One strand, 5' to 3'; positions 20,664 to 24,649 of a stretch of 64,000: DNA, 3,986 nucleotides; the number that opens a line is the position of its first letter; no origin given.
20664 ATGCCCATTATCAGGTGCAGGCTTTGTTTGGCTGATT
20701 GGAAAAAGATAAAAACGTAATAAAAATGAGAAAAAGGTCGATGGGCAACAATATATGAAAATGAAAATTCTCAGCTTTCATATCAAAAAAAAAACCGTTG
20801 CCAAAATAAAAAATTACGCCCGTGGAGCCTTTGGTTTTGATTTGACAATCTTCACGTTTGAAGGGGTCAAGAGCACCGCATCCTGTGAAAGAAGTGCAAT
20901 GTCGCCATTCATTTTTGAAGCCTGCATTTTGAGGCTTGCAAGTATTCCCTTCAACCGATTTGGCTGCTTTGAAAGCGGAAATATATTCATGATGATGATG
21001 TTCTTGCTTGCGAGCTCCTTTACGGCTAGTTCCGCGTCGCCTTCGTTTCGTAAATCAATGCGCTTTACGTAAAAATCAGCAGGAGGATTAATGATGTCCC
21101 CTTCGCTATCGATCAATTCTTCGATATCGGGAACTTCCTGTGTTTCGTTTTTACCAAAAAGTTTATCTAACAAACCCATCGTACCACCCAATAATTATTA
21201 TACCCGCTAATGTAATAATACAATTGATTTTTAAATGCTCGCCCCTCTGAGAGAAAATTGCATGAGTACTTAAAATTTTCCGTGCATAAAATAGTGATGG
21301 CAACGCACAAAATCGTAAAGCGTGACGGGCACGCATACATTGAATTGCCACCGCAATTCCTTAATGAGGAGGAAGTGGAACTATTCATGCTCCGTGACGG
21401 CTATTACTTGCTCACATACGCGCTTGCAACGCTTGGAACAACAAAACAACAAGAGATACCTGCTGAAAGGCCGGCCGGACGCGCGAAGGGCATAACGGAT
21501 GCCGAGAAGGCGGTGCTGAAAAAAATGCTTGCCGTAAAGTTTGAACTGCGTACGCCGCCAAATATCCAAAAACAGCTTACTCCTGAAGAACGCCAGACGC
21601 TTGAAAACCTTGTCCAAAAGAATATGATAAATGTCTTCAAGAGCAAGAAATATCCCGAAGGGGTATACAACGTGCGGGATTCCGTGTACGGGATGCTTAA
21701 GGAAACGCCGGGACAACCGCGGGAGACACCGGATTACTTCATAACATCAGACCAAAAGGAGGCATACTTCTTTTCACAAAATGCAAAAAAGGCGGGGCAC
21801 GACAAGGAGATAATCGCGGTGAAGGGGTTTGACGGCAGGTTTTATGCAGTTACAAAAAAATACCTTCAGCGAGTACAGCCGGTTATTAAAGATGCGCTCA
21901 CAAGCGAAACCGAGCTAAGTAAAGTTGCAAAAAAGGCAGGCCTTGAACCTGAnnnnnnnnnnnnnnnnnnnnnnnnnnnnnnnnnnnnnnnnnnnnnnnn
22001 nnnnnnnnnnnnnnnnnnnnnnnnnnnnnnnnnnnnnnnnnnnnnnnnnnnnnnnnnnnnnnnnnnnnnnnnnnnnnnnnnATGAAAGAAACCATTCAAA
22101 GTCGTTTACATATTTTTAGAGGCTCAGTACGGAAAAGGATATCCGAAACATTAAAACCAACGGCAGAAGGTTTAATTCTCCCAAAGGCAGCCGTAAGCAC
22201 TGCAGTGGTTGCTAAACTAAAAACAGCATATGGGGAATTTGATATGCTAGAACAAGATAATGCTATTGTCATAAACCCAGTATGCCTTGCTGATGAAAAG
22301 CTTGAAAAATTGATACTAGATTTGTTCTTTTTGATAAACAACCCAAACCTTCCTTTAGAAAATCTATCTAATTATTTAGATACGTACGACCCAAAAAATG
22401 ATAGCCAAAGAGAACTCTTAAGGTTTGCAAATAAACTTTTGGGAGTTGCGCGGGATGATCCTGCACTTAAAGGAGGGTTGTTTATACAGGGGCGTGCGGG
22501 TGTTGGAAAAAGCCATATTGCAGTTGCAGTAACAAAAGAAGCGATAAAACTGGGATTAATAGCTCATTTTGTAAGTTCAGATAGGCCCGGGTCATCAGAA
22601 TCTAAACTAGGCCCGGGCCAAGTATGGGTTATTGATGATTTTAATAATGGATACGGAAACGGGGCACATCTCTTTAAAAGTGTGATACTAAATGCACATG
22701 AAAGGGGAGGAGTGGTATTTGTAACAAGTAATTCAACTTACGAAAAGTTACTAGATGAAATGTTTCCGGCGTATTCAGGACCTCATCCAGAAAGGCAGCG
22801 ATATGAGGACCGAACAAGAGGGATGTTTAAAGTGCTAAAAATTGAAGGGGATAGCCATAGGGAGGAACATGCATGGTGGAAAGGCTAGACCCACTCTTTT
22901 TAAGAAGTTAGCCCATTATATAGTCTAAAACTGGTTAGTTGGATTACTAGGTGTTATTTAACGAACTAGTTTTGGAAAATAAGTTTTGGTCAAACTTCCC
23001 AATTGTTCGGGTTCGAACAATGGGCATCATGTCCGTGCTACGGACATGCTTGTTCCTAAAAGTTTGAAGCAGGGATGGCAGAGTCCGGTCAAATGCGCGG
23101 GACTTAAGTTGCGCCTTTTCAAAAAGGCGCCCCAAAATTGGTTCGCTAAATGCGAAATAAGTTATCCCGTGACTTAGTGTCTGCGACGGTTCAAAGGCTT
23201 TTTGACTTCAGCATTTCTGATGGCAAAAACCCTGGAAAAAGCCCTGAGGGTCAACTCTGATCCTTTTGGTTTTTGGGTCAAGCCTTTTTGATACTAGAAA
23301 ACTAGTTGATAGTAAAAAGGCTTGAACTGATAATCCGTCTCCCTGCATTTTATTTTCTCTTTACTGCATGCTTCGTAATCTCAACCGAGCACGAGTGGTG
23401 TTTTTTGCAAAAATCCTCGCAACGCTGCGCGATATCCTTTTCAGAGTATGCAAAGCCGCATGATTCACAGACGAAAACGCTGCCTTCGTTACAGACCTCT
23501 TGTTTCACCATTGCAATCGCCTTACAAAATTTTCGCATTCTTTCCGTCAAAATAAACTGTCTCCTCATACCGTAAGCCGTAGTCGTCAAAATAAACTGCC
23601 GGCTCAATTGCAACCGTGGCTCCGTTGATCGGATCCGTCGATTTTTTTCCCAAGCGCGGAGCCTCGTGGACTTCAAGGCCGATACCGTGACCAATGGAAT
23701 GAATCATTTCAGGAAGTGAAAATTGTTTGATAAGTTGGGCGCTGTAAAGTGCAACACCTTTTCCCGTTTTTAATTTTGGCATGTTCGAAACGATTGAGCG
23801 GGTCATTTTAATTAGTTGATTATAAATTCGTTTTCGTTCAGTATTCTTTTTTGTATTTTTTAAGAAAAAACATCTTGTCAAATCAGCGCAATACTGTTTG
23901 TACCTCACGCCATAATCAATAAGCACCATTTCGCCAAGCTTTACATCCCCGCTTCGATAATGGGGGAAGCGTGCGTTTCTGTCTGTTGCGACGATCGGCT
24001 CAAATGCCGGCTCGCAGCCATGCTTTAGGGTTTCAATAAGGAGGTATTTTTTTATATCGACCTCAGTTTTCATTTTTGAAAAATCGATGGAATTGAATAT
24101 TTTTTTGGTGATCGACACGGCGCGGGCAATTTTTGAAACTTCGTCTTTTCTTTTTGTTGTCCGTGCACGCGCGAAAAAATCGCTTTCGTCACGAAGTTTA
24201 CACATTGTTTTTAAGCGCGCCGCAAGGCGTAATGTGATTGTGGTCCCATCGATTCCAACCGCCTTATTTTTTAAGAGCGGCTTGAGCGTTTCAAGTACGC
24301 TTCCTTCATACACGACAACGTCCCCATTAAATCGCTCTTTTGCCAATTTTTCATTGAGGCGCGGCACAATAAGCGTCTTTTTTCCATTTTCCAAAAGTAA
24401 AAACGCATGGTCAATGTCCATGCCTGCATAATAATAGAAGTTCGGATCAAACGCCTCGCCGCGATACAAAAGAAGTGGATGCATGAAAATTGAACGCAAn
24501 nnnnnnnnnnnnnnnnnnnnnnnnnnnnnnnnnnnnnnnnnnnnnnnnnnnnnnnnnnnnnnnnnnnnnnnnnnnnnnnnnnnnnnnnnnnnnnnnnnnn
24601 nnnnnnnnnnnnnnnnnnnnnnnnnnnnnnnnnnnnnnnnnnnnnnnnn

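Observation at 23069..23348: tRNA-Leu(UAA) interrupted by two introns, including a ~139-nt intron at non-canonical T-loop position 59/60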

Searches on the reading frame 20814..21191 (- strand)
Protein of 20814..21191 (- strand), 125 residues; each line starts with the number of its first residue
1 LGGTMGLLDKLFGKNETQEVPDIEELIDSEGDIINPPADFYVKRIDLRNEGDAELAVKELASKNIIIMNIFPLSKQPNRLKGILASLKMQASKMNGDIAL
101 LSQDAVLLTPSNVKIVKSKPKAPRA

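Call 44: search_protein_families(library=pfam, max_evalue=0.00001, proteins=[window:20814-21191:-])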
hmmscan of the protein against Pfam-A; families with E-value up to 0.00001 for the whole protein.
window:20814-21191:- (125 aa): 1 family
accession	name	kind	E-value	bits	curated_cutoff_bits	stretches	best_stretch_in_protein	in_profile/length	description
PF04472.17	SepF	-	3.6e-09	37.1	27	1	43-115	2-72/72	Cell division protein SepF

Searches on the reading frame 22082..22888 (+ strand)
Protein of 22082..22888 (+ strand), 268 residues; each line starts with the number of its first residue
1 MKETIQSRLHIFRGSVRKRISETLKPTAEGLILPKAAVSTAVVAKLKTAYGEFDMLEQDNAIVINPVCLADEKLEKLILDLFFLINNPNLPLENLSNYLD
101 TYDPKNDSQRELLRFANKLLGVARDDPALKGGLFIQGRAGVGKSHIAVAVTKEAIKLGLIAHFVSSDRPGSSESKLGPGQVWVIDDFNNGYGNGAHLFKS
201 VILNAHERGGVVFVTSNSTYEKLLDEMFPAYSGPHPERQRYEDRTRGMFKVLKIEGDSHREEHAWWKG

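Call 9: search_protein_families(library=pfam, proteins=[window:22082-22888:+])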
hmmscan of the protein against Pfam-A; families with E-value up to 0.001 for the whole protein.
window:22082-22888:+ (268 aa): 1 family
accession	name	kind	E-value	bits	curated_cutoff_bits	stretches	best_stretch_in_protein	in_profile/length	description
PF01695.23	IstB_IS21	-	0.00013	22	24.1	0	133-167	95-129/238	IstB-like ATP binding protein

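Call 60: find_encoding_contigs(protein=window:22082-22888:+, flank=3000, max_places=4)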
Protein window:22082-22888:+ (268 aa): no gene with exactly this product is on record in the collection.

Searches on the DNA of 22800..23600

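Call 29: search_rna_families(source=window, start=22800, end=23600, threshold=evalue, max_evalue=10, show_alignments=3)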
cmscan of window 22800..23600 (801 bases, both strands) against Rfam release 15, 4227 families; matches with E-value up to 10: 7.
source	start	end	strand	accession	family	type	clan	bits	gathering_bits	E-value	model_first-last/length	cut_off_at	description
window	23264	23341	+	RF03926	MIR1435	Gene; miRNA;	-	26.3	94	0.16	1-186/186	no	MIR1435 microRNA precursor family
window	23271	23332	+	RF00810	mir-85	Gene; miRNA;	-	24.2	68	0.037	1-82/82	no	mir-85 microRNA precursor family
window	23215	23358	+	RF02053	STnc430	Gene; sRNA;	-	18.1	47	4.2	1-162/162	no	Enterobacterial sRNA STnc430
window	23105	23222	+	RF00290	BaMV_CRE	Cis-reg;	-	16.9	100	0.53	1-140/140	no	Bamboo mosaic potexvirus (BaMV) cis-regulatory element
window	23164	23251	+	RF01170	snoU61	Gene; snRNA; snoRNA; CD-box;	CL00067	14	55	9.1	1-84/84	no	Small nucleolar RNA U61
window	23110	23171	-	RF01844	SmY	Gene; snRNA; splicing;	-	13.8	39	2.9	1-80/80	no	SmY spliceosomal RNA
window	23263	23462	-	RF01894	PCA3_2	Gene; lncRNA;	-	12.2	100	0.57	210-409/409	no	Prostate cancer antigen RNA 3 conserved region 2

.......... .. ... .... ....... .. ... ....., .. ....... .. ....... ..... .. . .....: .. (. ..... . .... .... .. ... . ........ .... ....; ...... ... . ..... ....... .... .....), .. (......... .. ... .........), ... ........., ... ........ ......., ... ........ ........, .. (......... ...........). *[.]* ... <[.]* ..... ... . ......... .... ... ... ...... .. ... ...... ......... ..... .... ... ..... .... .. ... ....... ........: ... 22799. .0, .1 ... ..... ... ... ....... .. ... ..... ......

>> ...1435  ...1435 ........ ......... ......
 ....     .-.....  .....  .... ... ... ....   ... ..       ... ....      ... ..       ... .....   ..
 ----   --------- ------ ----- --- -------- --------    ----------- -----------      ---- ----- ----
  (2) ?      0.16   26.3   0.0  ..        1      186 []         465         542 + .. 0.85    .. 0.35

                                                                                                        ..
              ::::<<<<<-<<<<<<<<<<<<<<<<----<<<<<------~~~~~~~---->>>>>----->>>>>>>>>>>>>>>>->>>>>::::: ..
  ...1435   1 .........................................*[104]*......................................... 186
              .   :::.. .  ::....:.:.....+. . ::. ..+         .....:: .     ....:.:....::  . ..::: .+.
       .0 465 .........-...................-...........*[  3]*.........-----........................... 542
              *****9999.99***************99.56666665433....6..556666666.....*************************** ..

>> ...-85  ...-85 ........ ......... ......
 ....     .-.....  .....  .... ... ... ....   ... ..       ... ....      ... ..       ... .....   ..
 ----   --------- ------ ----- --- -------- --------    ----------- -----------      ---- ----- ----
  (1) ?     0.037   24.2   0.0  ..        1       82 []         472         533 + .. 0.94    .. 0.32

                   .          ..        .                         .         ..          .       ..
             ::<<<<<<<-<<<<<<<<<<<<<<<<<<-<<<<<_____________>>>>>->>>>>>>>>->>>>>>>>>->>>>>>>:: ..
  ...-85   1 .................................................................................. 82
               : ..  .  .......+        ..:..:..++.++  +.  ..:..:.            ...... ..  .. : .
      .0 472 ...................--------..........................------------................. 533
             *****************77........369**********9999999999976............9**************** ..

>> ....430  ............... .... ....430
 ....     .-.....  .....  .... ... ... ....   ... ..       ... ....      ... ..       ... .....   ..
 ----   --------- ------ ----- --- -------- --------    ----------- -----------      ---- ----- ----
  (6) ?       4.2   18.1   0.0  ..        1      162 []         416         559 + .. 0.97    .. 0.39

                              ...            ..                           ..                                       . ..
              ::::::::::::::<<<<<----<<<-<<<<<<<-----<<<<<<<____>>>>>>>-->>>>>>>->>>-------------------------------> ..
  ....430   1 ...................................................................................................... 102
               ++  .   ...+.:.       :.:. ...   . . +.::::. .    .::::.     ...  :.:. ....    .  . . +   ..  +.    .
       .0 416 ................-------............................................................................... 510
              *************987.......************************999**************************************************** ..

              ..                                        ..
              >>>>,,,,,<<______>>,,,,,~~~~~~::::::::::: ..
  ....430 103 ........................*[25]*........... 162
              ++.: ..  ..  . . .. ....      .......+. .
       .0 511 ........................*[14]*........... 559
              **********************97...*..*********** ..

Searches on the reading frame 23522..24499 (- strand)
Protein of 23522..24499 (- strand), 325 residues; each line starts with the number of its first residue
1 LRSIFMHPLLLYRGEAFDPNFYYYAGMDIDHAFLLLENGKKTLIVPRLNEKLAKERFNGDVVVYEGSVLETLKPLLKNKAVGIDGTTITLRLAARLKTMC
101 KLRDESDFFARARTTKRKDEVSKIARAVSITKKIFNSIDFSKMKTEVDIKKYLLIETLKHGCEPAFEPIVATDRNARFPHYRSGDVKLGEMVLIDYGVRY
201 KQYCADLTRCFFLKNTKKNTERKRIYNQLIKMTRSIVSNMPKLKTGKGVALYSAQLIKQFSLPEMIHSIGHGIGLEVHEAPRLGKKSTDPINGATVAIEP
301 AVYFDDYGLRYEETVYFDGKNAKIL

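Call 9: search_protein_families(library=pfam, proteins=[window:23522-24499:-])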
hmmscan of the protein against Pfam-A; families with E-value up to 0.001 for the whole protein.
window:23522-24499:- (325 aa): 2 families
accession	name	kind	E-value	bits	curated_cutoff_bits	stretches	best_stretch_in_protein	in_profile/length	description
PF00557.29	Peptidase_M24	-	9.5e-35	120.7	23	1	123-316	2-205/208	Metallopeptidase family M24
PF01321.24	Creatinase_N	-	1.3e-06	29.4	22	1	19-113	23-126/128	Creatinase/Prolidase N-terminal domain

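Call 10: find_homologous_proteins(query=window:23522-24499:-)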
Query window:23522-24499:- (325 aa): 508 proteins with E <= 0.001 among 1860 candidates; the best 120 are listed.
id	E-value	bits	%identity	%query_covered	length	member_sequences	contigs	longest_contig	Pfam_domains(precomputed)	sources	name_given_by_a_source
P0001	4.8e-211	717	100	98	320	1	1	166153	PF01321.25,PF00557.30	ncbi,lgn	-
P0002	2.1e-126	439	62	98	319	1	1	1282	PF01321.25,PF00557.30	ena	-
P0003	4.3e-126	438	62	98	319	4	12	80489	PF01321.25,PF00557.30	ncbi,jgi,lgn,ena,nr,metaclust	ncbi:aminopeptidase P family protein [Candidatus Micrarchaeota archaeon]|nr:aminopeptidase P family 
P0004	5.3e-124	431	61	98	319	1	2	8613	PF01321.25,PF00557.30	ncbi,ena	-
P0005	1.4e-121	423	62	98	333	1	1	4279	PF01321.25,PF00557.30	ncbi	-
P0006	2.3e-121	423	59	98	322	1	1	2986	PF01321.25,PF00557.30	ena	-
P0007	7.9e-119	414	57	98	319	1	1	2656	PF01321.25,PF00557.30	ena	-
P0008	4.4e-117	409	59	99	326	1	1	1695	PF01321.25,PF00557.30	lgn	-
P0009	2.0e-114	400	57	98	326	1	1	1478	PF01321.25,PF00557.30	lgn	-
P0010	3.9e-110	386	54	98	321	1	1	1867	PF01321.25,PF00557.30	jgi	jgi:Xaa-Pro dipeptidase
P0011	8.9e-106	372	53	98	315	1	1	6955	PF01321.25,PF00557.30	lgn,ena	-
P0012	2.4e-103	364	53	98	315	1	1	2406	PF00557.30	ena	-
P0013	4.6e-103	363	52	99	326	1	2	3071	PF00557.30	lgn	-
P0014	7.9e-103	362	52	98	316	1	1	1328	PF00557.30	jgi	jgi:Xaa-Pro aminopeptidase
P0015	2.4e-102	360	52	98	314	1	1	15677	PF00557.30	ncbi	-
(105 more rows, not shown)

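Call 12: find_encoding_contigs(protein=P0001, flank=3000, max_places=3)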
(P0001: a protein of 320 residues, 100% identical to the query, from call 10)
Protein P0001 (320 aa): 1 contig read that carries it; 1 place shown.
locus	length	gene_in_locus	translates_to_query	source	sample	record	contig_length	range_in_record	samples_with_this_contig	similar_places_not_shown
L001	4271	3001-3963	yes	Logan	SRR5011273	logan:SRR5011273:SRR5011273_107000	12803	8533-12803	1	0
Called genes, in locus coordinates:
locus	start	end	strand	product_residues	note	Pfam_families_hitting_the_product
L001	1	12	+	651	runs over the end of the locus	PF04851:ResIII, PF17757:UvrB_inter, PF27431:UvrB_3rd, PF00271:Helicase_C, PF12344:UvrB, PF02151:UVR (weak)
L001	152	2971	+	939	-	PF00005:ABC_tran (faint), PF02463:SMC_N (faint), PF03193:RsgA_GTPase (faint), PF13191:AAA_16 (faint), PF13401:AAA_22 (faint), PF13555:AAA_29 (faint), PF17760:UvrA_inter, PF17755:UvrA_DNA-bind, +3 more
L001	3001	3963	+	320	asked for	PF01321:Creatinase_N (weak), PF00557:Peptidase_M24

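Call 13: find_encoding_contigs(protein=P0003, flank=6000, max_places=6)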
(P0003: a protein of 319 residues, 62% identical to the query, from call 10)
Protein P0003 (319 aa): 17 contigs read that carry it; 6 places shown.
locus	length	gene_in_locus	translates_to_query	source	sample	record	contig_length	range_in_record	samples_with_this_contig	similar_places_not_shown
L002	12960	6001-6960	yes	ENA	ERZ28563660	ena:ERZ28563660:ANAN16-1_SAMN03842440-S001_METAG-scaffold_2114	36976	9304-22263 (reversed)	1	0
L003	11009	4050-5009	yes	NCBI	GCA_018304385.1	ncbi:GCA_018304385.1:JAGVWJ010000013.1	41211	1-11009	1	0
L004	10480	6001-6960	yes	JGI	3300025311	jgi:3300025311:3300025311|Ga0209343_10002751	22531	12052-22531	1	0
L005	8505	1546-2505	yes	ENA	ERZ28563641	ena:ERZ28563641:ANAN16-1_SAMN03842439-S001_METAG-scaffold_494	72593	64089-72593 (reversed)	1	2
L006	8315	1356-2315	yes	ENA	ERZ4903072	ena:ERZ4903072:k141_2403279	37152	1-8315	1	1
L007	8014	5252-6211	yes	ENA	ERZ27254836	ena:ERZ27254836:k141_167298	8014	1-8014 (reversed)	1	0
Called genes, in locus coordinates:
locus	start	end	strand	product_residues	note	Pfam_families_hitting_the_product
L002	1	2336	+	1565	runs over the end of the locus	PF02369:Big_1 (faint), PF10670:DUF4198 (faint), PF11974:bMG3 (faint), PF13715:CarbopepD_reg_2 (faint), PF17210:SdrD_B (faint), PF17802:SpaA (faint), PF22904:NOMO1-like_2nd (faint), PF13620:CarboxypepD_reg (weak), +4 more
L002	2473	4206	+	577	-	-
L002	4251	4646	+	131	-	-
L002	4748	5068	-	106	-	-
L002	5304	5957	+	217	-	-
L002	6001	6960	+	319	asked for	PF01321:Creatinase_N (weak), PF00557:Peptidase_M24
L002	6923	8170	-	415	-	-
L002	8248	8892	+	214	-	-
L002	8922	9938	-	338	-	-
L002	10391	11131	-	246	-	PF09754:PAC2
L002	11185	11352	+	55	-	-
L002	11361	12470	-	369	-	PF01966:HD, PF19276:HD_assoc_2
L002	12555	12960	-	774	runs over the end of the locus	PF13229:Beta_helix, PF13620:CarboxypepD_reg (faint), PF05048:NosD, PF13229:Beta_helix, PF05048:NosD, PF13229:Beta_helix (weak)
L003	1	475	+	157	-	?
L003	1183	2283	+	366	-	-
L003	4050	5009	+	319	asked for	PF01321:Creatinase_N (weak), PF00557:Peptidase_M24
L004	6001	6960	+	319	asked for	PF01321:Creatinase_N (weak), PF00557:Peptidase_M24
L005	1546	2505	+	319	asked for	PF01321:Creatinase_N (weak), PF00557:Peptidase_M24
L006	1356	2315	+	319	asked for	PF01321:Creatinase_N (weak), PF00557:Peptidase_M24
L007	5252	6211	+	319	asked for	PF01321:Creatinase_N (weak), PF00557:Peptidase_M24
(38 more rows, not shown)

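Call 66: list_cluster_members(proteins=[P0001])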
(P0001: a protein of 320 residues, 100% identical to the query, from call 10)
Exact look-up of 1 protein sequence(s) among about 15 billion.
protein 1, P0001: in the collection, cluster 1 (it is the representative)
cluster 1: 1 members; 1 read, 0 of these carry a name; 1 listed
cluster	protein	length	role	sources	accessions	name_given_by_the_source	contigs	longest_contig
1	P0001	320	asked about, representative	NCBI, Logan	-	-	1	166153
